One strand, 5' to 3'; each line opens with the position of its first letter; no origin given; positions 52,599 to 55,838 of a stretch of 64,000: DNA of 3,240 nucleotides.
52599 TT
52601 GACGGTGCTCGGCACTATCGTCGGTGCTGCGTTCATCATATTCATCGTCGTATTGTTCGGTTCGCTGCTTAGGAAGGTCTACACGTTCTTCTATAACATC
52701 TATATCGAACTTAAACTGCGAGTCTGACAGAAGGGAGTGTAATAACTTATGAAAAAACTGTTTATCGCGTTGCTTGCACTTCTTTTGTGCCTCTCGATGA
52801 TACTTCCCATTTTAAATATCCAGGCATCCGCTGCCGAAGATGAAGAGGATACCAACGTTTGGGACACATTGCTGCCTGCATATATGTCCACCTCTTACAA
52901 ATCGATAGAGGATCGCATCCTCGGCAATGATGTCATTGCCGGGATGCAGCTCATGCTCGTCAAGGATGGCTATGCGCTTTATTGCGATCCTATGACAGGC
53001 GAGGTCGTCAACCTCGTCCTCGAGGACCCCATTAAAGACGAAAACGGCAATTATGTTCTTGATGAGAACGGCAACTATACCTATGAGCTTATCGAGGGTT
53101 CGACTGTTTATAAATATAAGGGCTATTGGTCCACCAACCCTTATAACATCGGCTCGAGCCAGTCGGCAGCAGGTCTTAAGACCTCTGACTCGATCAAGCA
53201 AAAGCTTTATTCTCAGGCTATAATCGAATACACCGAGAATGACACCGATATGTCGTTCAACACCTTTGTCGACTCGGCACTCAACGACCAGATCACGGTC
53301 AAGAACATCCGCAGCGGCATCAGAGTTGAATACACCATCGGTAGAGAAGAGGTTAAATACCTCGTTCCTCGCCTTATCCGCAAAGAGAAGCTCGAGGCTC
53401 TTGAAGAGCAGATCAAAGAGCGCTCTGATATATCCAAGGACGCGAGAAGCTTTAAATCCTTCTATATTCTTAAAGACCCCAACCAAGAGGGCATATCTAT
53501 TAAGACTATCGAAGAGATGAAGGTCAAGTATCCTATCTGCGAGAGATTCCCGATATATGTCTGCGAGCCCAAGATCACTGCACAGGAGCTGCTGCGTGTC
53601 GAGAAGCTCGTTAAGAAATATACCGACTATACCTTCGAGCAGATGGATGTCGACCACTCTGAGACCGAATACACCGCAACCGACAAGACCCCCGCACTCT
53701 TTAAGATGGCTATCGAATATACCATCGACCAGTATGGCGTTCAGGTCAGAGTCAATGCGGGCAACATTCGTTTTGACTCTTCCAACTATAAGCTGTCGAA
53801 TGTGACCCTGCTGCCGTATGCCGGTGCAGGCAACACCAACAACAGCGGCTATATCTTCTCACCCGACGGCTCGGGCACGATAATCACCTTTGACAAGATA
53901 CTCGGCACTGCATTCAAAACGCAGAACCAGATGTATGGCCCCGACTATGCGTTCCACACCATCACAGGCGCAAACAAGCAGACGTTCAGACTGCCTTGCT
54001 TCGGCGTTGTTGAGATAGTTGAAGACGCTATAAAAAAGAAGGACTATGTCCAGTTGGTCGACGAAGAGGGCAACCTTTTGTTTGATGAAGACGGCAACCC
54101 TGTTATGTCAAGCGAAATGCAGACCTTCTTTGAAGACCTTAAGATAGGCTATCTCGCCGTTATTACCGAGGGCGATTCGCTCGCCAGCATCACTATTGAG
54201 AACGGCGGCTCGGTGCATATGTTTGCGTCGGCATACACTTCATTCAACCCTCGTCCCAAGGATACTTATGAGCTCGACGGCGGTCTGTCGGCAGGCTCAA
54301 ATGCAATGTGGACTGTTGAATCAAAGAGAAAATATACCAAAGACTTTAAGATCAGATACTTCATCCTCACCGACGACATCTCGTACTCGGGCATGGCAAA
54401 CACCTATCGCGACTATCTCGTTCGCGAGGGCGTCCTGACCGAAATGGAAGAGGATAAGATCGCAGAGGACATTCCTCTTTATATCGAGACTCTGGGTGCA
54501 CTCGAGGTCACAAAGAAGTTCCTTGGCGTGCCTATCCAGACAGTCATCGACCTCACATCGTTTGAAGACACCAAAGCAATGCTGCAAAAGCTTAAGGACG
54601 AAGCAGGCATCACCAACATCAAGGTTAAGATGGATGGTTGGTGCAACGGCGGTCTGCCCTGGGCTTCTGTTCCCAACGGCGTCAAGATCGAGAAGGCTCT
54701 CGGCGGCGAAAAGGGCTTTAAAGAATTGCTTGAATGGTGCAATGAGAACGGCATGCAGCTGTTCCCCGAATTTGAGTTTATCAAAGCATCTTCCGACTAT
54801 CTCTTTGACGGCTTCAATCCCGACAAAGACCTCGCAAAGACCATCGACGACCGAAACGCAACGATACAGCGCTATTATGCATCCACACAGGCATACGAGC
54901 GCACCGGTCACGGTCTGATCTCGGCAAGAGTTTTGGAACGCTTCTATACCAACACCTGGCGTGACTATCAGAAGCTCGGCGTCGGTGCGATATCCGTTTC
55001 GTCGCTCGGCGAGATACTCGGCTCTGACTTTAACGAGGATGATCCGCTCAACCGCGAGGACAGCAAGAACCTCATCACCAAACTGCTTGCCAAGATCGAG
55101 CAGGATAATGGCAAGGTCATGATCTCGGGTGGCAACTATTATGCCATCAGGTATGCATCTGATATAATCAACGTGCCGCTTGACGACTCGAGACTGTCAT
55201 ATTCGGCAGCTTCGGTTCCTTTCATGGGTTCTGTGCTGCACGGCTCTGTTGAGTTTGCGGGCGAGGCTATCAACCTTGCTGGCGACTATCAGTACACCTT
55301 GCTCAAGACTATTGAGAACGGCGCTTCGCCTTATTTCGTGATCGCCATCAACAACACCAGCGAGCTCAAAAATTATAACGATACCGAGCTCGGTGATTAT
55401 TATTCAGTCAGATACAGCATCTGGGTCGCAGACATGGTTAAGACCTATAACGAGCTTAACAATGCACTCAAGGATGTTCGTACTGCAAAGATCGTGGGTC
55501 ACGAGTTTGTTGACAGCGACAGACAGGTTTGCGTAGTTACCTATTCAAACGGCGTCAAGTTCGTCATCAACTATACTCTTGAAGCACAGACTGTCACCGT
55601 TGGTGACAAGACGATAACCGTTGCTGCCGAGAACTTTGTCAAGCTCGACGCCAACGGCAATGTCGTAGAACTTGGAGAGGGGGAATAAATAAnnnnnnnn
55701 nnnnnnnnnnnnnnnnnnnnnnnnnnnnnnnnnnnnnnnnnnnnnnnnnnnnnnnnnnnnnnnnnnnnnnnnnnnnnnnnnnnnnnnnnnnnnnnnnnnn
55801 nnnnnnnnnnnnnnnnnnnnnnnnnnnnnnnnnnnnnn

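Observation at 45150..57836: Seven-gene ABC-like locus with one giant binding protein, four permeases, an NHL-TPR-Yip1 membrane protein and a 979-aa secreted unknown, but no ATPase and no regulator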

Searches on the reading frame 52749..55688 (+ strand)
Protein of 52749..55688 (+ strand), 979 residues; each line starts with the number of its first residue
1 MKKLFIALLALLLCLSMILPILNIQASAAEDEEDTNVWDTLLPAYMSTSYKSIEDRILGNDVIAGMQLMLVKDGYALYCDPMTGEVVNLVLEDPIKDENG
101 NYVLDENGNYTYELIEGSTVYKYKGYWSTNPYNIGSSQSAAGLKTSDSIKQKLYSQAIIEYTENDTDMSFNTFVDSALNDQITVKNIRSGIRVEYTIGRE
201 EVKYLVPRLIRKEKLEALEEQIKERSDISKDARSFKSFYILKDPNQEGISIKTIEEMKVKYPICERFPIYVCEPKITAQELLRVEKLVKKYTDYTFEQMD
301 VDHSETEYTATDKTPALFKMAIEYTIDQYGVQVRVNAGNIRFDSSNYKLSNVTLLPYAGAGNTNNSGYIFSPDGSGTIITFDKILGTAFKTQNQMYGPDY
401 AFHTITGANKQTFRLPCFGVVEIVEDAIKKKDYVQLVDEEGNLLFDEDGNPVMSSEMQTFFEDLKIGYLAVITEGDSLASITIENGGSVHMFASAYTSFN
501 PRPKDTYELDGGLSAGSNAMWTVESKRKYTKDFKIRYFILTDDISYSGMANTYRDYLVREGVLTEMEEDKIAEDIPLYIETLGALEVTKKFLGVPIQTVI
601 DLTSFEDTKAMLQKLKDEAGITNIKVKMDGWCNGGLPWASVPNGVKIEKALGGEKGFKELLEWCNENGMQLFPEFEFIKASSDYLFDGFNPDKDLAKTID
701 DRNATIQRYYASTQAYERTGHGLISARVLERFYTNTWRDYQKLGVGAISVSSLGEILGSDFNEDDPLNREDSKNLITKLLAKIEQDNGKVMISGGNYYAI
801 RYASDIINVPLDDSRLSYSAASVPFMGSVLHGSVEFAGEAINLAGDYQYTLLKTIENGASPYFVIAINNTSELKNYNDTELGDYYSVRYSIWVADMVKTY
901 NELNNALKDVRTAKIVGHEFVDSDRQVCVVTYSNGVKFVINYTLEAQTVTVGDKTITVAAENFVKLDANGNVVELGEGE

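Call 4: search_protein_families(library=pfam, proteins=[window:52749-55688:+], max_evalue=0.01)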
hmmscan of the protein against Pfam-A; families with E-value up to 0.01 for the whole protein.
window:52749-55688:+ (979 aa): 1 family
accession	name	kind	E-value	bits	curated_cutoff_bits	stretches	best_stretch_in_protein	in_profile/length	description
PF18952.6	DUF5696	-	1.5e-151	506.4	25.6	2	468-956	136-607/612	Family of unknown function (DUF5696)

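Call 8: search_protein_families(library=ncbifam, proteins=[window:52749-55688:+], max_evalue=0.01)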
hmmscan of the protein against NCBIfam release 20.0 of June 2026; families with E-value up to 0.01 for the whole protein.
window:52749-55688:+ (979 aa): 0 families

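Call 9: search_solved_structures(query=window:52749-55688:+, max_evalue=1)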
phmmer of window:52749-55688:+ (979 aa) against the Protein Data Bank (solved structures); distinct sequences matched with E-value up to 1: 5.
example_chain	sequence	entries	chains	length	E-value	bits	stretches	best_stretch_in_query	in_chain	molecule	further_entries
4r9n_A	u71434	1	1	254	0.21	12.6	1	128-211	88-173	Lmo0547 protein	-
2i2o_A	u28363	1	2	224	0.41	11.6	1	142-231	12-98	eIF4G-like protein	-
4jhj_A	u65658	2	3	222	0.44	11.6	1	142-231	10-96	MIF4G domain-containing protein B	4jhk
5wzn_A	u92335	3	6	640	0.48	11.4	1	534-673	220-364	Alpha-N-acetylgalactosaminidase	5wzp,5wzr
5h0k_A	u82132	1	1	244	0.89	10.5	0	770-878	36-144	Uncharacterized protein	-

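Call 12: find_homologous_proteins(query=window:52749-55688:+, max_evalue=0.00001)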
Query window:52749-55688:+ (979 aa): 323 proteins with E <= 0.00001 among 8000 candidates; the best 120 are listed.
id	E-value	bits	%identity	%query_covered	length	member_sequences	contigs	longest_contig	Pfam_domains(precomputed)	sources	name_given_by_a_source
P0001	0.0e+0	2174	98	100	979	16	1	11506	PF18952.7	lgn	-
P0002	0.0e+0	2029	90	100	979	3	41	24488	PF18952.7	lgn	-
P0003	0.0e+0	1969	89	98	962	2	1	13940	PF18952.7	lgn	-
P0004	0.0e+0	1688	76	98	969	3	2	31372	PF18952.7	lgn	-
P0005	0.0e+0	1522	69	99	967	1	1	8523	PF18952.7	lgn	-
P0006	0.0e+0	1503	68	99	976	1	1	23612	PF18952.7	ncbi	-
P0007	0.0e+0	1245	59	100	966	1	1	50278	PF18952.7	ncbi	-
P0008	0.0e+0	1238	58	99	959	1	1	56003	PF18952.7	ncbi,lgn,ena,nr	ncbi:MAG: hypothetical protein CVU97_00875 [Firmicutes bacterium HGW-Firmicutes-21]|nr:MAG: hypothet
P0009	0.0e+0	1229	58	99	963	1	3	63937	PF18952.7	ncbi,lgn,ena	-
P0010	0.0e+0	1219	56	100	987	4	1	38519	PF18952.7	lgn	-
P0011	0.0e+0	1217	57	99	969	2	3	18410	PF18952.7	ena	-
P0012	0.0e+0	1213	57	99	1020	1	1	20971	PF18952.7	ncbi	-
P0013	0.0e+0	1207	59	96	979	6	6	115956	PF18952.7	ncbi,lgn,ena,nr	ncbi:MAG: DUF5696 domain-containing protein [Eubacteriales bacterium]|nr:DUF5696 domain-containing p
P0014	0.0e+0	1191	56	99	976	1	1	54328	PF18952.7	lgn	-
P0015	0.0e+0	1176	55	98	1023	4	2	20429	PF18952.7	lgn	-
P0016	0.0e+0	1174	55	99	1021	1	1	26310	PF18952.7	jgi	jgi:hypothetical protein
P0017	0.0e+0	1159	54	99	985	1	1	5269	PF18952.7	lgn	-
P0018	0.0e+0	1111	57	92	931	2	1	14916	PF18952.7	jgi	-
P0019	0.0e+0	1084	53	97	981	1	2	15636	PF18952.7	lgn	-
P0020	0.0e+0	1077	53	99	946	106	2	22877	PF18952.7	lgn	-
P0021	0.0e+0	1076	53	96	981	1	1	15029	PF18952.7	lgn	-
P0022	0.0e+0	1073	53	96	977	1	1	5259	PF18952.7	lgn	-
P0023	0.0e+0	1070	52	99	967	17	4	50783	PF18952.7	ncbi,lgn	-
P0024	0.0e+0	1069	53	99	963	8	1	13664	PF18952.7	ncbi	-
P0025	0.0e+0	1069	52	100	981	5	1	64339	PF18952.7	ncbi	-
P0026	0.0e+0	1064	52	99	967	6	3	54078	PF18952.7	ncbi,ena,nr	ncbi:MAG: hypothetical protein J6A85_08150 [Clostridia bacterium]|nr:hypothetical protein [Clostridi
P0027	0.0e+0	1064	50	99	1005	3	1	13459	PF18952.7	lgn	-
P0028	0.0e+0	1063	53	96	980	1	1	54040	PF18952.7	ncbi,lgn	-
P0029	0.0e+0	1061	52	96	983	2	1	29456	PF18952.7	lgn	-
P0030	0.0e+0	1060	51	98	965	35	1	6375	PF18952.7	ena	-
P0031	0.0e+0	1055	51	99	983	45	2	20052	PF18952.7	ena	-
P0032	0.0e+0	1054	53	97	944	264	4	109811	PF18952.7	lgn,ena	-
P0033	0.0e+0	1052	51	99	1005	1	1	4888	PF18952.7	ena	-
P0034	0.0e+0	1051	51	100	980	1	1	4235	PF18952.7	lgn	-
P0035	0.0e+0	1051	53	95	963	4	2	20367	PF18952.7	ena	-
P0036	0.0e+0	1051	52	99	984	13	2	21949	PF18952.7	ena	-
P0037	0.0e+0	1048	51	99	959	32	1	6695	PF18952.7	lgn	-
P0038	0.0e+0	1042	50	96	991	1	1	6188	PF18952.7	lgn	-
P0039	0.0e+0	1041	51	98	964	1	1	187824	PF18952.7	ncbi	-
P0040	0.0e+0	1041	51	100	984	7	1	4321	PF18952.7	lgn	-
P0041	0.0e+0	1040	51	97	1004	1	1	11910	PF18952.7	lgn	-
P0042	0.0e+0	1036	50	96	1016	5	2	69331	PF18952.7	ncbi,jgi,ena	ncbi:MAG: DUF5696 domain-containing protein [Eubacteriales bacterium]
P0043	0.0e+0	1035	51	99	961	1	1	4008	PF18952.7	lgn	-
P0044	0.0e+0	1033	50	97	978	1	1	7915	PF18952.7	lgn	-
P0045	0.0e+0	1033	51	98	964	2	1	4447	PF18952.7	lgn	-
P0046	0.0e+0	1032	50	97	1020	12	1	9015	PF18952.7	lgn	-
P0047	0.0e+0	1031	50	98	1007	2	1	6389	PF18952.7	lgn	-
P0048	0.0e+0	1031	51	96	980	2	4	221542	PF18952.7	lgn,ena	-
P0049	0.0e+0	1031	51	97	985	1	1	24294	PF18952.7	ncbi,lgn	-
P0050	0.0e+0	1030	48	99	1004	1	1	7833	PF18952.7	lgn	-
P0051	0.0e+0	1030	51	97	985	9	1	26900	PF18952.7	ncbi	-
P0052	0.0e+0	1028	50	100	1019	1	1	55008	PF18952.7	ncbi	-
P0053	0.0e+0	1027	50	99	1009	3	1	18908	PF18952.7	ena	-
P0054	0.0e+0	1026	50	97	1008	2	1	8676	PF18952.7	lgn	-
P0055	0.0e+0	1025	51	100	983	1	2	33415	PF18952.7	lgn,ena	-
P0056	0.0e+0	1024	50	96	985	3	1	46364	PF18952.7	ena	-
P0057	0.0e+0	1023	51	99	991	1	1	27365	PF18952.7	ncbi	-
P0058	0.0e+0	1022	50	99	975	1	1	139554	PF18952.7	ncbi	-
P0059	0.0e+0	1022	51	96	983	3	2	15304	PF18952.7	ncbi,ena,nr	ncbi:MAG: hypothetical protein J6Q89_06545 [Clostridia bacterium]|nr:hypothetical protein [Clostridi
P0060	0.0e+0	1020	51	100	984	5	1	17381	PF18952.7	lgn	-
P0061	0.0e+0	1020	50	99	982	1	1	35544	PF18952.7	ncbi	-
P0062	0.0e+0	1016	49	99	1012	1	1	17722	PF18952.7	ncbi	-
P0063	0.0e+0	1015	52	99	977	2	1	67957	PF18952.7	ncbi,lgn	-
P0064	0.0e+0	1015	50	99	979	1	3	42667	PF18952.7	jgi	-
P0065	0.0e+0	1013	49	99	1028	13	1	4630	PF18952.7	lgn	-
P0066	0.0e+0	1013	50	100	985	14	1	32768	PF18952.7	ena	-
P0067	0.0e+0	1012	50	100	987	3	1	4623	PF18952.7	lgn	-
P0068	0.0e+0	1011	50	98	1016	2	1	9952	PF18952.7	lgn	-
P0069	0.0e+0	1011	50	99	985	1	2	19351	PF18952.7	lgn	-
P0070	1.4e-298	1011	51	100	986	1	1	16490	PF18952.7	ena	-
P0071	1.5e-298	1011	50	98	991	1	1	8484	PF18952.7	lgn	-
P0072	2.5e-298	1010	50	99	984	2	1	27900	PF18952.7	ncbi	-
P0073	2.5e-298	1010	51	98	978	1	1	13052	PF18952.7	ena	-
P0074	6.4e-298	1009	49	99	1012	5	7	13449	PF18952.7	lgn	-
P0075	8.7e-298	1008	50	99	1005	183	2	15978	PF18952.7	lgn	-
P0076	9.6e-298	1008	50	100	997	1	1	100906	PF18952.7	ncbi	-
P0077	1.2e-296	1005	50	99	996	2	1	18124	PF18952.7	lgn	-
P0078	1.5e-296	1004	49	100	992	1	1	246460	PF18952.7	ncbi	-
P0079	1.7e-296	1004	50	99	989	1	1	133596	PF18952.7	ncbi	-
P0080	3.3e-296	1003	49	100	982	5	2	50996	PF18952.7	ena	-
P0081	4.2e-296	1003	50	99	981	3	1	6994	PF18952.7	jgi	-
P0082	2.4e-295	1000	48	100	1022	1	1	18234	PF18952.7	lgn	-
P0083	2.6e-295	1000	50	99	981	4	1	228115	PF18952.7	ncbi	-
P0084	3.3e-295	1000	52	99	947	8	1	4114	PF18952.7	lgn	-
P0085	4.6e-295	999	49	99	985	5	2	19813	PF18952.7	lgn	-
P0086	1.4e-294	998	50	97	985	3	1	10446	PF18952.7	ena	-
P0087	2.2e-294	997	51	96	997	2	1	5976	PF18952.7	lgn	-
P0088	4.2e-294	996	49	100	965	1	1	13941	PF18952.7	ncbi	-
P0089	1.2e-293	995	49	99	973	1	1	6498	PF18952.7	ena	-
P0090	2.1e-293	994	50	100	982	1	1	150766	PF18952.7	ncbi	-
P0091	2.5e-293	994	50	98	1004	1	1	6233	PF18952.7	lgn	-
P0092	2.7e-293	994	50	96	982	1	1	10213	PF18952.7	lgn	-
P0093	4.1e-293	993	50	100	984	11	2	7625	PF18952.7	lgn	-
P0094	1.3e-292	991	49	99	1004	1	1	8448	PF18952.7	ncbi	-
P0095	5.1e-292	989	49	99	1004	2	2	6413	PF18952.7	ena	-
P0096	6.5e-292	989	49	99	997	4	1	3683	PF18952.7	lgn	-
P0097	1.2e-291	988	49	99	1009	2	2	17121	PF18952.7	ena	-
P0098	4.5e-291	986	49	98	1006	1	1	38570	PF18952.7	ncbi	-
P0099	8.3e-290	982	48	100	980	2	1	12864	PF18952.7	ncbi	-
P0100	2.1e-289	981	48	99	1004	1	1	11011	PF18952.7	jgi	-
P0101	3.0e-289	980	49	100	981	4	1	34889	PF18952.7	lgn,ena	-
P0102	5.2e-289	979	50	100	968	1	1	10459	PF18952.7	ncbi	-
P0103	1.1e-288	978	49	99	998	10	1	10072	PF18952.7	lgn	-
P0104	5.4e-288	976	49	99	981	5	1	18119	PF18952.7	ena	-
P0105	3.7e-286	970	48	100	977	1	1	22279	PF18952.7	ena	-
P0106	9.2e-286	969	48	99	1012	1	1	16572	PF18952.7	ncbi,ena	-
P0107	9.3e-285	965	49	100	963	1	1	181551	PF18952.7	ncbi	-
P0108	2.9e-284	964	47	99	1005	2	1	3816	PF18952.7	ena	-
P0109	1.8e-283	961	47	99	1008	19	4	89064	PF18952.7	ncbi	-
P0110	6.8e-283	959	50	99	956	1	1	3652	PF18952.7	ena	-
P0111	4.7e-282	956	49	100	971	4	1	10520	PF18952.7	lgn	-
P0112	1.2e-279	948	48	100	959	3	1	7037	PF18952.7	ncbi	-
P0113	1.8e-276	938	49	99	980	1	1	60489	PF18952.7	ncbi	-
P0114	1.3e-274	932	47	100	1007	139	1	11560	PF18952.7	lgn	-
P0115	1.8e-273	928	46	100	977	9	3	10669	PF18952.7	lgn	-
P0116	1.0e-271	922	46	100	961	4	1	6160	PF18952.7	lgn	-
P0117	1.4e-271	922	49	99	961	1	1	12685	PF18952.7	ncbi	-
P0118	2.8e-268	911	46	99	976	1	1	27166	PF18952.7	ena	-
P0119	1.3e-265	902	47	99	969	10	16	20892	PF18952.7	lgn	-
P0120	7.8e-265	899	46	100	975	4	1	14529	PF18952.7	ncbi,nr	ncbi:MAG: hypothetical protein IKU23_02475 [Clostridia bacterium]|nr:hypothetical protein [Clostridi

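Call 15: find_related_loci(query=A1, collection=genome_contigs, flank=10000)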
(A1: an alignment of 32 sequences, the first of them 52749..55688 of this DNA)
Query A1 (979 aa) in genome_contigs; peptide patterns used: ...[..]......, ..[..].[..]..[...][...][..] (x = any residue, [..] = any of these).
275 stretches matched a pattern; 266 encode a relative of the query (tblastn E <= 1e-3); the best 80 are kept; 80 distinct loci.
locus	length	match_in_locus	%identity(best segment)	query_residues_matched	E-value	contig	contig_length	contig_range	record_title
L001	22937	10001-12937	98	1-979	0e+0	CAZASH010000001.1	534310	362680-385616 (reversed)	MAG TPA_asm: uncultured Ruminococcus sp. isolate binchicken_co370_21 genome assembly, contig: NODE_3_length_534310_cov_5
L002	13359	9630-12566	90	1-979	0e+0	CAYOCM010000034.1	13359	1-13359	MAG TPA_asm: uncultured Ruminococcus sp. isolate SRP225648_co1_82 genome assembly, contig: NODE_11708_length_13359_cov_1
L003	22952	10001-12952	76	1-973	0e+0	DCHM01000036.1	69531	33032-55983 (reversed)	MAG TPA_asm: Clostridiales bacterium UBA1752 UBA1752_contig_3424, whole genome shotgun sequence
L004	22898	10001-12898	59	1-978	0e+0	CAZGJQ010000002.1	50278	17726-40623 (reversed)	MAG TPA_asm: uncultured Oscillospiraceae bacterium isolate SRP241341_co1_204 genome assembly, contig: NODE_835_length_50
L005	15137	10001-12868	58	2-972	0e+0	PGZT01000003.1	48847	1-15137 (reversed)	MAG: Firmicutes bacterium HGW-Firmicutes-21 Ig3397_v2_scaffold_476, whole genome shotgun sequence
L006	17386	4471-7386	57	8-978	0e+0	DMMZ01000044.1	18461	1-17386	MAG TPA_asm: Clostridiales bacterium isolate UBA12491 contig_7761, whole genome shotgun sequence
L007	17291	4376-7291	57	8-978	0e+0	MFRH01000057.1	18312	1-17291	MAG: Candidatus Margulisbacteria bacterium GWF2_35_9 gwf2_scaffold_3648, whole genome shotgun sequence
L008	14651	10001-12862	58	1-973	0e+0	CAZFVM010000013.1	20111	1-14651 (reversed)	MAG TPA_asm: uncultured Oscillospiraceae bacterium isolate binchicken_co157_702 genome assembly, contig: NODE_6112_lengt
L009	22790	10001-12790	59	31-973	0e+0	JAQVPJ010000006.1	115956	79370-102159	MAG: Eubacteriales bacterium isolate STF1_200 NODE_219_length_115956_cov_5.403638_Sandtown_F1, whole genome shotgun sequ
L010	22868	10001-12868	54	4-966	0e+0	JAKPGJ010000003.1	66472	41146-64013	MAG: Bacillota bacterium isolate JPMR_metabat.66 k141_202219, whole genome shotgun sequence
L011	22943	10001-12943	52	1-979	0e+0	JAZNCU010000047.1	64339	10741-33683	MAG: Eubacteriales bacterium isolate T1900044730_TS20190196.MAGScoT_cleanbin_000011 SGB_2003_k141_1143579, whole genome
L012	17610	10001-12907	52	1-970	0e+0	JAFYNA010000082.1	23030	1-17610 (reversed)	MAG: Clostridia bacterium isolate RGIG7239 Water_buffalos_Cecum-2__c618950, whole genome shotgun sequence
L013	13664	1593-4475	53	1-971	0e+0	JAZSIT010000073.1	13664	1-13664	MAG: Eubacteriales bacterium isolate T1900044569_TS20190035.MAGScoT_cleanbin_000010 SGB_425_k141_538784, whole genome sh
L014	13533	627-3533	52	1-970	0e+0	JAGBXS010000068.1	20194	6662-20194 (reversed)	MAG: Clostridia bacterium isolate RGIG9542 Yak_Colon-2__c477179, whole genome shotgun sequence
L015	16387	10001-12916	52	1-972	0e+0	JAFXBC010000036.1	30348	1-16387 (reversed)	MAG: Clostridia bacterium isolate RGIG6254 Sheep_Rectum-2__c405616, whole genome shotgun sequence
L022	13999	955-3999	50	1-977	0e+0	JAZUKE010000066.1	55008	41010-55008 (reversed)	MAG: Eubacteriales bacterium isolate T1900045249_TH20190019.MAGScoT_cleanbin_000037 SGB_5733_k141_5397446, whole genome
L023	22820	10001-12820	51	15-970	0e+0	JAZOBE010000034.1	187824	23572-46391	MAG: Eubacteriales bacterium isolate T1900044759_TS20190225.MAGScoT_cleanbin_000006 SGB_2338_k141_465723, whole genome s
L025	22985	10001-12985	50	1-978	0e+0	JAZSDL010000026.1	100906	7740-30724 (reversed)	MAG: Eubacteriales bacterium isolate T1900044598_TS20190064.MAGScoT_cleanbin_000015 SGB_675_k141_879219, whole genome sh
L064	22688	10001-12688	40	1-925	0e+0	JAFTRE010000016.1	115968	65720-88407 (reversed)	MAG: Clostridia bacterium isolate RGIG4075 Roe_deer_Cecum.Co__c1221216, whole genome shotgun sequence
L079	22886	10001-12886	38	8-925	0e+0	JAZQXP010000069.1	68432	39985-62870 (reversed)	MAG: Eubacteriales bacterium isolate T1900045161_TC20190155.MAGScoT_cleanbin_000078 SGB_5076_k141_434099, whole genome s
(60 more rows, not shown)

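Call 29: predict_structure(alignment_id=A1)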
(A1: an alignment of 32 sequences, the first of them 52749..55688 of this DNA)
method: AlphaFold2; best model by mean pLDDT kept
length: 979 residues; sequences in the alignment: 32
mean_pLDDT: 81.1   pTM: 0.77
mean pLDDT of the five models: 81.1, 79.9, 79.2, 78.4, 77.5
residues with pLDDT >= 90: 270; 70-90: 550; 50-70: 109; < 50: 50
segments of 3 or more residues with pLDDT < 50: 1-3, 20-34, 199-202, 505-525, 977-979
pLDDT, mean of each block of 10 residues (from residue 1): 62 62 30 61 88 89 92 92 92 86 81 84 88 85 87 87 76 84 90 75 74 92 86 89 85 85 87 72 81 85 78 62 90 78 60 68 87 71 84 77 64 78 79 75 74 76 83 87 85 84 47 41 51 88 86 92 84 88 88 86 94 92 92 79 88 95 94 91 66 85 82 76 91 94 92 86 82 93 93 82 84 60 74 86 81 90 87 75 65 87 92 89 84 93 90 86 91 63
secondary structure, 60 per line:
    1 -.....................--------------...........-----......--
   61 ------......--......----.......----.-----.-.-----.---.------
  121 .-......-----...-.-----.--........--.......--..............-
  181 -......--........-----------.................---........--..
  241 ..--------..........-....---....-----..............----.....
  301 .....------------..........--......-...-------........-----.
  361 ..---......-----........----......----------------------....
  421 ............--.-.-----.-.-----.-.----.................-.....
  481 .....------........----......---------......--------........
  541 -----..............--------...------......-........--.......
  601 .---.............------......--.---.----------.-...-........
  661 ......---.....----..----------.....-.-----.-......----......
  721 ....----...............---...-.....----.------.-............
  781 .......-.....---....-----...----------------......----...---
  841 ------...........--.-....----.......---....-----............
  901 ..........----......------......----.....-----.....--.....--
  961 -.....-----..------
elements in order (helices of 4 or more, strands of 3 or more residues): H2-22 H37-47 H53-58 E67-72 E75-80 E85-91 E123-128 H147-154 E157-163 E166-171 H172-179 E182-187 E190-197 E209-211 H212-225 H229-236 E239-242 H251-260 H262-265 E269-272 H278-291 H296-305 E318-327 E330-335 E347-354 E360-362 E366-371 E377-380 H381-384 E389-394 E417-432 E458-474 E479-485 E492-499 E504-509 E519-524 E533-540 H546-559 E577-582 E584-591 E594-601 H605-617 E624-629 H653-666 E670-674 H691-694 E705-710 E715-724 H729-743 E747-749 H751-755 H769-787 E789-793 H797-800 E806-808 H825-830 E835-837 H847-857 E862-865 H870-876 H880-883 H889-910 E915-920 E927-932 E937-941 E947-951 E954-958 E962-966
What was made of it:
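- Structure: the DUF5696 model has pLDDT 81 (call 29).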
